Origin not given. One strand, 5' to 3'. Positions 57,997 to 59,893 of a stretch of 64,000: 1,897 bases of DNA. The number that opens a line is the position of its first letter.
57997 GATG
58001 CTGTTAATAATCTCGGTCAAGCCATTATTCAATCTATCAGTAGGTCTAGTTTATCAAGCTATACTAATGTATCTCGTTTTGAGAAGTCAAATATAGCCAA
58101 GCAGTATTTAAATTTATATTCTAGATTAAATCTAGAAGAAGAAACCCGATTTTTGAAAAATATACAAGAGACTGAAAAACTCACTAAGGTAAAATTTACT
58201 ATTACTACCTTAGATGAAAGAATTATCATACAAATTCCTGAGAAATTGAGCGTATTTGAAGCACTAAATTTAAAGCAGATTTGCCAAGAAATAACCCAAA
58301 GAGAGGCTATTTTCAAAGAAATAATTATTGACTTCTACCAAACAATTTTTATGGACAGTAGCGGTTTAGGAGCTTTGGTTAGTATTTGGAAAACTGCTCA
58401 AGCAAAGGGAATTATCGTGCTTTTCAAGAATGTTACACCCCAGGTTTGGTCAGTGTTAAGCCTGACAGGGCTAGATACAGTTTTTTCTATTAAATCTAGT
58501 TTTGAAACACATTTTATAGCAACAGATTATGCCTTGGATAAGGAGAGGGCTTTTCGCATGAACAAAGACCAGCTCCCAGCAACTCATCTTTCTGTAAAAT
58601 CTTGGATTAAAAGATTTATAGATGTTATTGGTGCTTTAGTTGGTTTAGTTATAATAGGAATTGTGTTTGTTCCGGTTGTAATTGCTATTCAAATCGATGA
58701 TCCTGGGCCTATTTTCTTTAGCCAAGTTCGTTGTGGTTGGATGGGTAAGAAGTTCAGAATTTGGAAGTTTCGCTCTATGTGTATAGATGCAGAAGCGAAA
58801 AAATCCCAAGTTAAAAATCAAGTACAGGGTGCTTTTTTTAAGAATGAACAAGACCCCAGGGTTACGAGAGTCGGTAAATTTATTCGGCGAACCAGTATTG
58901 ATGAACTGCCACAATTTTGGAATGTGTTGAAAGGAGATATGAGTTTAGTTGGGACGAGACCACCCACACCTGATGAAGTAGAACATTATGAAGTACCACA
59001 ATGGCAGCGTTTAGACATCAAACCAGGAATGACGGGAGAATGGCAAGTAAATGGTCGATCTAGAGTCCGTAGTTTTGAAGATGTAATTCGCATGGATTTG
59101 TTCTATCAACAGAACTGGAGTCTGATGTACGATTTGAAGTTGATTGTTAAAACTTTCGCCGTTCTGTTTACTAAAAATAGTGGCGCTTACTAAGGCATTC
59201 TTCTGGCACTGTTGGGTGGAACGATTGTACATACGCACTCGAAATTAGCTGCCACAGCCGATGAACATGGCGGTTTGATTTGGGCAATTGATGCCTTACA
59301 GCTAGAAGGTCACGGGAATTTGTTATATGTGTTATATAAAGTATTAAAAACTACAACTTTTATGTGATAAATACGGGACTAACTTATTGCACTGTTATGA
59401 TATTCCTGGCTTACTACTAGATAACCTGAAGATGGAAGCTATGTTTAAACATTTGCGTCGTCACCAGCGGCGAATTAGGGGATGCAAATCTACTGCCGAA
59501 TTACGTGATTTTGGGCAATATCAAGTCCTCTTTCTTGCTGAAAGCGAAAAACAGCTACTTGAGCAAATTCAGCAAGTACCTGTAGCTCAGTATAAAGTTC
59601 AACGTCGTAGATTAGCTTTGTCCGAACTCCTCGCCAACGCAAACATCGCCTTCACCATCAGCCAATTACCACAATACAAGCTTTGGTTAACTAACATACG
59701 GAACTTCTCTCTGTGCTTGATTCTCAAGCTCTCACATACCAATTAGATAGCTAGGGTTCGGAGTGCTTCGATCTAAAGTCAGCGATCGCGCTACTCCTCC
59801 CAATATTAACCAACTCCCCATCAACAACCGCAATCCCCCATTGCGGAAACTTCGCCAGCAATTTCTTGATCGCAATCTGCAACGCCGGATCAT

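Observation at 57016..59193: GT4 - STAS - phosphoglycosyltransferase triple fusion: the initiating enzyme carries a partner-switching module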

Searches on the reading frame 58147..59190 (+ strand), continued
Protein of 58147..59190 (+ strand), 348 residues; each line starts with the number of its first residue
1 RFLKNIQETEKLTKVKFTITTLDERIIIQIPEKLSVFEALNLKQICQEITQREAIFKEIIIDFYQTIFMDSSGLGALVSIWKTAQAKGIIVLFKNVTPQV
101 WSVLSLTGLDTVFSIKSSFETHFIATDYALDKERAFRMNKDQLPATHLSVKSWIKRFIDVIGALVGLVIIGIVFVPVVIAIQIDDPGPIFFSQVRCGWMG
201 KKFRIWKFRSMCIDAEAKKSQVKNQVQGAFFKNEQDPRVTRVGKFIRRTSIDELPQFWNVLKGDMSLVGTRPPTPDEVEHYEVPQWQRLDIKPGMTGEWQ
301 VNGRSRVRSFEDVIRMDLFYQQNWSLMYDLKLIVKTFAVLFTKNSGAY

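Call 92: search_protein_families(library=pfam, proteins=[L090:1483-2433:+], max_evalue=0.01)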
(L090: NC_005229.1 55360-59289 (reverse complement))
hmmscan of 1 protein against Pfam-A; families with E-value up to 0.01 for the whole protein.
L090:1483-2433:+ (317 aa): 3 families
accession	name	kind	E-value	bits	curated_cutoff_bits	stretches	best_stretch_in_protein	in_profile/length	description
PF02397.22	Bac_transf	-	5.2e-67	225.3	27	1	124-310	1-178/179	Bacterial sugar transferase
PF01740.26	STAS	-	1.7e-09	37.9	22.6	1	9-99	14-103/106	STAS domain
PF13466.11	STAS_2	-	6.7e-05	23.4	29.2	1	24-90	13-80/80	STAS domain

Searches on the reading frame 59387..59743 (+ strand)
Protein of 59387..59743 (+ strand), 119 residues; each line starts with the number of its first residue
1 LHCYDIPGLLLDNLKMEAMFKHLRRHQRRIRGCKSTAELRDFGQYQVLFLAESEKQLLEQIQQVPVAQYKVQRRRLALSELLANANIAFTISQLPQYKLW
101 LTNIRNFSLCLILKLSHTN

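Call 54: search_protein_families(library=pfam, proteins=[window:59387-59743:+], max_evalue=0.001)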
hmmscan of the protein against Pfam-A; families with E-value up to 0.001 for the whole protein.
window:59387-59743:+ (119 aa): 0 families
